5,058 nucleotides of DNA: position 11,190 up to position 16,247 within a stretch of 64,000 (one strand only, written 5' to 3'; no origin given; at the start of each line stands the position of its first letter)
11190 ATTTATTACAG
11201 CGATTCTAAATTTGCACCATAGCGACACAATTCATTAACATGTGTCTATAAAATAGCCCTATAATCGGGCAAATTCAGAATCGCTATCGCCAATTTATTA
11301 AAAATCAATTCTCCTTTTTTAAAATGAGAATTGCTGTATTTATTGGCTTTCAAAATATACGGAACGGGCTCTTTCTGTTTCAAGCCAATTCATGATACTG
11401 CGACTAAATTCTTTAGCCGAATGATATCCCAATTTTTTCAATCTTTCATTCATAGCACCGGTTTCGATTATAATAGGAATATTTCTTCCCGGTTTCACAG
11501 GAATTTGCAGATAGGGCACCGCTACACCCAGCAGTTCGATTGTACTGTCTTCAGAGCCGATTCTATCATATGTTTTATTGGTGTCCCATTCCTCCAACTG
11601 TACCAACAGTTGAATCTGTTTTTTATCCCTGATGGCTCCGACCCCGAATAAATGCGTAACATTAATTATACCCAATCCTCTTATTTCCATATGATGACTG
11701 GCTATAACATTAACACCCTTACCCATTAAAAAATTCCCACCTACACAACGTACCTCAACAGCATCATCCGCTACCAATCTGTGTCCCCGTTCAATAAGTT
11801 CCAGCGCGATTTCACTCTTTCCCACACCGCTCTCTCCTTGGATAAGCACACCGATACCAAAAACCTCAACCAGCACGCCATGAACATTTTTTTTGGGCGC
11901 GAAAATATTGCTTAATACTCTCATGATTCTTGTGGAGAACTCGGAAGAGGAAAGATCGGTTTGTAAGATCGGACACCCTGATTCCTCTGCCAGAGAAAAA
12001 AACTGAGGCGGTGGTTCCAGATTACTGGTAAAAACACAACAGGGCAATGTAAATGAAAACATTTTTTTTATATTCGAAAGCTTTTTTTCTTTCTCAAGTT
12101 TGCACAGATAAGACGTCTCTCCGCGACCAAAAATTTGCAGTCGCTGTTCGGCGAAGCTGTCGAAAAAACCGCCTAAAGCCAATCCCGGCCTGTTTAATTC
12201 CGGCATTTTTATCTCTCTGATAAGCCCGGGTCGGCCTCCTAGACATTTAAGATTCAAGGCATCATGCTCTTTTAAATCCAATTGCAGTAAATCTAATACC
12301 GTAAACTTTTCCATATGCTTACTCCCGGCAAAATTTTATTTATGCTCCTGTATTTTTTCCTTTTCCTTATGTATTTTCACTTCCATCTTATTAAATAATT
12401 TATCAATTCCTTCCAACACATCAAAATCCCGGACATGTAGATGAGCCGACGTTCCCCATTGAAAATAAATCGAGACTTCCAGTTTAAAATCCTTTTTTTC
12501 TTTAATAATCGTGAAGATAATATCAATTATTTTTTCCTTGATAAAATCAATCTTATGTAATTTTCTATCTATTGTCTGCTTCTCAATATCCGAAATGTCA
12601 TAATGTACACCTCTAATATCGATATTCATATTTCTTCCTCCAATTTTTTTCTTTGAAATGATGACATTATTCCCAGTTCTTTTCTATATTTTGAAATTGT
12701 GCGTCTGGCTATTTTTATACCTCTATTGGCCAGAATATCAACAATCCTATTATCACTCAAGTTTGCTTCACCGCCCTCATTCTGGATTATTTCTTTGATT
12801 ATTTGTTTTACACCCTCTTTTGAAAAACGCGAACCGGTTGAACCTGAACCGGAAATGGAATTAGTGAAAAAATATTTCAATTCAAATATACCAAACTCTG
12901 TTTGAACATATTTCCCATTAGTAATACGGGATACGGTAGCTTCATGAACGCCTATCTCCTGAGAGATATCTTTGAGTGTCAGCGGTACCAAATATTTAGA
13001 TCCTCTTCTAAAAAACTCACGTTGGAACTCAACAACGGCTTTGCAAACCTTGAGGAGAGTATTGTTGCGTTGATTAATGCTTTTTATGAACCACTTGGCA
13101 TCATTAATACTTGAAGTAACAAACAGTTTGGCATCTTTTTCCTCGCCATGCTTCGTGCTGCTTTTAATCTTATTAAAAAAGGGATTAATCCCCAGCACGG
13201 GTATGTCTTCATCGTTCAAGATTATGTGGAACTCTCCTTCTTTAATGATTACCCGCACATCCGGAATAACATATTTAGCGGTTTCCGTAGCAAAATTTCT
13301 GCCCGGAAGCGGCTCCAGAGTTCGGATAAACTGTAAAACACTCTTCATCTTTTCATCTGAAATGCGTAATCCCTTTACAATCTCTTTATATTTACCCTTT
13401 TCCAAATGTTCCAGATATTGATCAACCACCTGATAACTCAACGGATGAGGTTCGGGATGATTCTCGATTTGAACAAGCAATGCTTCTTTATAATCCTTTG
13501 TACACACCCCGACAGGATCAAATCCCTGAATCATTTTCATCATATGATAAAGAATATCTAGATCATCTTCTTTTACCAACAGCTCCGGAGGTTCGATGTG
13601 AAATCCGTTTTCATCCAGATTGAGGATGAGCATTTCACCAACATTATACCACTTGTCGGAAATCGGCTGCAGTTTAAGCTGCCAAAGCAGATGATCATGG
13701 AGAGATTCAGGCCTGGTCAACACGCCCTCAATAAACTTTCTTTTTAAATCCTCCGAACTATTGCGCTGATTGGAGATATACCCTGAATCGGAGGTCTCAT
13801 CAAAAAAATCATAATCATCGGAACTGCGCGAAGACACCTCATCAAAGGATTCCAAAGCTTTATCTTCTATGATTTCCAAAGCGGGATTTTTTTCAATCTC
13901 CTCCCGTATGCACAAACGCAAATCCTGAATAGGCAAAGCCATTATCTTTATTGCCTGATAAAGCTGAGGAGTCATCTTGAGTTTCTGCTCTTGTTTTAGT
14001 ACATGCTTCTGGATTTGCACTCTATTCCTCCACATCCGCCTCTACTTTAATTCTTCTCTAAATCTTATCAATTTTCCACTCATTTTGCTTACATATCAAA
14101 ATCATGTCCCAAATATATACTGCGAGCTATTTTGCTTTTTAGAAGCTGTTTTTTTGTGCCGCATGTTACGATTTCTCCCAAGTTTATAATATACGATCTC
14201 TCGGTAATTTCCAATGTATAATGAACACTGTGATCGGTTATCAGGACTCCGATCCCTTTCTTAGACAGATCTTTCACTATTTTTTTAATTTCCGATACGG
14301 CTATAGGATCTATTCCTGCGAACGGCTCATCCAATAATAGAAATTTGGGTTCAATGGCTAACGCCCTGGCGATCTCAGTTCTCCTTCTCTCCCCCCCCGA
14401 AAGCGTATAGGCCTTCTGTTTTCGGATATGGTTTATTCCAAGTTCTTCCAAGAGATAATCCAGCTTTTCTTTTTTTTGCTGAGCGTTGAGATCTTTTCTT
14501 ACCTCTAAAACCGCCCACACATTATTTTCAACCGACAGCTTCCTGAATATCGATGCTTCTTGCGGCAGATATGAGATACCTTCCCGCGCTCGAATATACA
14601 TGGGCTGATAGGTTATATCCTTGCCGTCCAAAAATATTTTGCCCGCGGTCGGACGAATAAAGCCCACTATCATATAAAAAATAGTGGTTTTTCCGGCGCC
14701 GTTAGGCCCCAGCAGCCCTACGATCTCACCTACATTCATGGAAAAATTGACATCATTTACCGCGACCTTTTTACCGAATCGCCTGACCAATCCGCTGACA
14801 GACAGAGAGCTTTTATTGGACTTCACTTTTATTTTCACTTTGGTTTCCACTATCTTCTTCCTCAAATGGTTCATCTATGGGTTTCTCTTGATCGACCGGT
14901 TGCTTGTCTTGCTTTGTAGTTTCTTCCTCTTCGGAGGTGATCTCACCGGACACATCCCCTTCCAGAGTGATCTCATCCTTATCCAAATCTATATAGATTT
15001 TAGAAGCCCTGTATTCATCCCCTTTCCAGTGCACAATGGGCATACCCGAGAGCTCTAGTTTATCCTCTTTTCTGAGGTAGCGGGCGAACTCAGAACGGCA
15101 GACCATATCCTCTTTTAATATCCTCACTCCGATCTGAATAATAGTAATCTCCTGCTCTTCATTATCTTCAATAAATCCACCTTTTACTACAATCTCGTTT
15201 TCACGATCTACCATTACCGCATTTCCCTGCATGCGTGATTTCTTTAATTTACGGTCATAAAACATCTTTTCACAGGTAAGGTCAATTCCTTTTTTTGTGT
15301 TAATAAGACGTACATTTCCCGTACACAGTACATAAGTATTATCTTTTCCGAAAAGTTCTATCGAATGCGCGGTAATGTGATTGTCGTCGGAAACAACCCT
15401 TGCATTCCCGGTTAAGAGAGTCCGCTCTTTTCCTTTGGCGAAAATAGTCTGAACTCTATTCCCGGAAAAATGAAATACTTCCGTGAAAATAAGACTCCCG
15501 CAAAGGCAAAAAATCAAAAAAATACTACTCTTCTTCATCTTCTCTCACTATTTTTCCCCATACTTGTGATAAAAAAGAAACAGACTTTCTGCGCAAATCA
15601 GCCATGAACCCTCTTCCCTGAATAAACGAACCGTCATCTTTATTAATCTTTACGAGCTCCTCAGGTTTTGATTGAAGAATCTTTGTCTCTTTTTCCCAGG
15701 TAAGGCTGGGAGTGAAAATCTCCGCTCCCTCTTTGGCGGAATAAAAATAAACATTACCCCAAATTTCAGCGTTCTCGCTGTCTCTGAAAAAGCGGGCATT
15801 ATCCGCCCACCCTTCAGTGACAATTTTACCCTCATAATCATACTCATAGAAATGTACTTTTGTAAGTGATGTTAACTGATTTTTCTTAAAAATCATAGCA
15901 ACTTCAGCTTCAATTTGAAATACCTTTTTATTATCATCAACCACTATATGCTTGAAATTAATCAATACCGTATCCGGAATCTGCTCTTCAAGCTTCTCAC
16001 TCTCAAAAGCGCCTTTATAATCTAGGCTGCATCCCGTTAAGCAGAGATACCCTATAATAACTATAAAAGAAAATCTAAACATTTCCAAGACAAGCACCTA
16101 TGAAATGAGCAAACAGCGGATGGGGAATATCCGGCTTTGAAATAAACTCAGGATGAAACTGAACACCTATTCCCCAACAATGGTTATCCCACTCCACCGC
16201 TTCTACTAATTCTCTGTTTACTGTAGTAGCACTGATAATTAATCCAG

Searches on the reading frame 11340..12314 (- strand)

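Call 20: search_protein_families(library=pfam, proteins=[window:11340-12314:-], max_evalue=0.00001)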
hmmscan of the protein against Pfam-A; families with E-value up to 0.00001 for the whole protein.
window:11340-12314:- (324 aa): 2 families
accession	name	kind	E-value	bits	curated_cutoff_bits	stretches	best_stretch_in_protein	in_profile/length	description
PF07475.17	Hpr_kinase_C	-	1.8e-68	229.9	33.3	1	138-305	3-169/171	HPr Serine kinase C-terminal domain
PF02603.21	Hpr_kinase_N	-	1.2e-35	122.6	24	1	18-134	10-125/125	HPr Serine kinase N terminus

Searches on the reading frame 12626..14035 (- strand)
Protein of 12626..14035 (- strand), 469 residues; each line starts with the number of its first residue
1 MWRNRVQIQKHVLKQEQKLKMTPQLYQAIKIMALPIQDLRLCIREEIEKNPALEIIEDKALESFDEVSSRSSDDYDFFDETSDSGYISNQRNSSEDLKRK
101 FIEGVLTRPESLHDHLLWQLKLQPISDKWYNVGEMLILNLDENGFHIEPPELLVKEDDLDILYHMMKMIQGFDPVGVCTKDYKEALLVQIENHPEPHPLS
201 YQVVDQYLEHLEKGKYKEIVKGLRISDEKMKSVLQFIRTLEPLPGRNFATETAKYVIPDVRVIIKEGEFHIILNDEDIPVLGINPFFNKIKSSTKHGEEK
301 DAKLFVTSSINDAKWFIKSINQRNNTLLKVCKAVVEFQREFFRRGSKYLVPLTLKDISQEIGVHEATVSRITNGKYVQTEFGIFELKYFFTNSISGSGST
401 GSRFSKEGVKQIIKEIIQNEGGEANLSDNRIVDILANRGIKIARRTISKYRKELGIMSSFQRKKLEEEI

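Call 46: search_protein_families(library=pfam, proteins=[window:12626-14035:-], max_evalue=0.00001)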
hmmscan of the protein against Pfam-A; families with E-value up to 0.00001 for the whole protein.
window:12626-14035:- (469 aa): 3 families
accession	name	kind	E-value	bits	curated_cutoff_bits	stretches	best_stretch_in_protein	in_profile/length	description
PF04552.19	Sigma54_DBD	-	2.3e-56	190.4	22.8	1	306-464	4-160/160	Sigma-54, DNA binding domain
PF04963.19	Sigma54_CBD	-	4.8e-49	167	22.9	1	103-286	3-184/185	Sigma-54 factor, core binding domain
PF00309.25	Sigma54_AID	-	6.7e-15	55.1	23.8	1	13-55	4-46/46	Sigma-54 factor, Activator interacting domain (AID)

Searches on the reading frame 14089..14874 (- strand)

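Call 46: search_protein_families(library=pfam, proteins=[window:14089-14874:-], max_evalue=0.00001)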
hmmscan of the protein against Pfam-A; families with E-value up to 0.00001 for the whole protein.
window:14089-14874:- (261 aa): 2 families
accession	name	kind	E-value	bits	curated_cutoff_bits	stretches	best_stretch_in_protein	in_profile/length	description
PF00005.33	ABC_tran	-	9.9e-39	133.5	25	1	39-186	1-137/137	ABC transporter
PF13304.12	AAA_21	-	1.4e-08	35.6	27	0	142-217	222-300/304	AAA domain, putative AbiEii toxin, Type IV TA system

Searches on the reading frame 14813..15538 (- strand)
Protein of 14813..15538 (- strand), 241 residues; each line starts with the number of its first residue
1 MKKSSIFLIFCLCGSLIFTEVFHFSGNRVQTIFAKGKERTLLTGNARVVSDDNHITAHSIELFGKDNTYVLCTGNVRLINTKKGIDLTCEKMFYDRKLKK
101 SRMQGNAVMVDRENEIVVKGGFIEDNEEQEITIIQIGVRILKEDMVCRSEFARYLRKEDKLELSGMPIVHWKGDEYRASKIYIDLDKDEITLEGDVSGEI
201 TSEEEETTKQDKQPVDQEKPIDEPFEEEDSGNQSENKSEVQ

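Call 46: search_protein_families(library=pfam, proteins=[window:14813-15538:-], max_evalue=0.00001)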
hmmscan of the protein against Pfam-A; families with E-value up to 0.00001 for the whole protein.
window:14813-15538:- (241 aa): 1 family
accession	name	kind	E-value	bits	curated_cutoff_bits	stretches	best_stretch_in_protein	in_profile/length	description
PF03968.19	LptD_N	-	4.5e-08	33.7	20.4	0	37-124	13-106/113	LptA/(LptD N-terminal domain) LPS transport protein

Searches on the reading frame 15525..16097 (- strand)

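Call 46: search_protein_families(library=pfam, proteins=[window:15525-16097:-], max_evalue=0.00001)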
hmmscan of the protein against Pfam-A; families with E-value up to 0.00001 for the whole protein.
window:15525-16097:- (190 aa): 1 family
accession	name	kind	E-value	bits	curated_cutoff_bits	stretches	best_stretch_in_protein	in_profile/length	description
PF06835.18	LptC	-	1.1e-10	41.8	21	1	14-182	5-173/175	Lipopolysaccharide-assembly, LptC-related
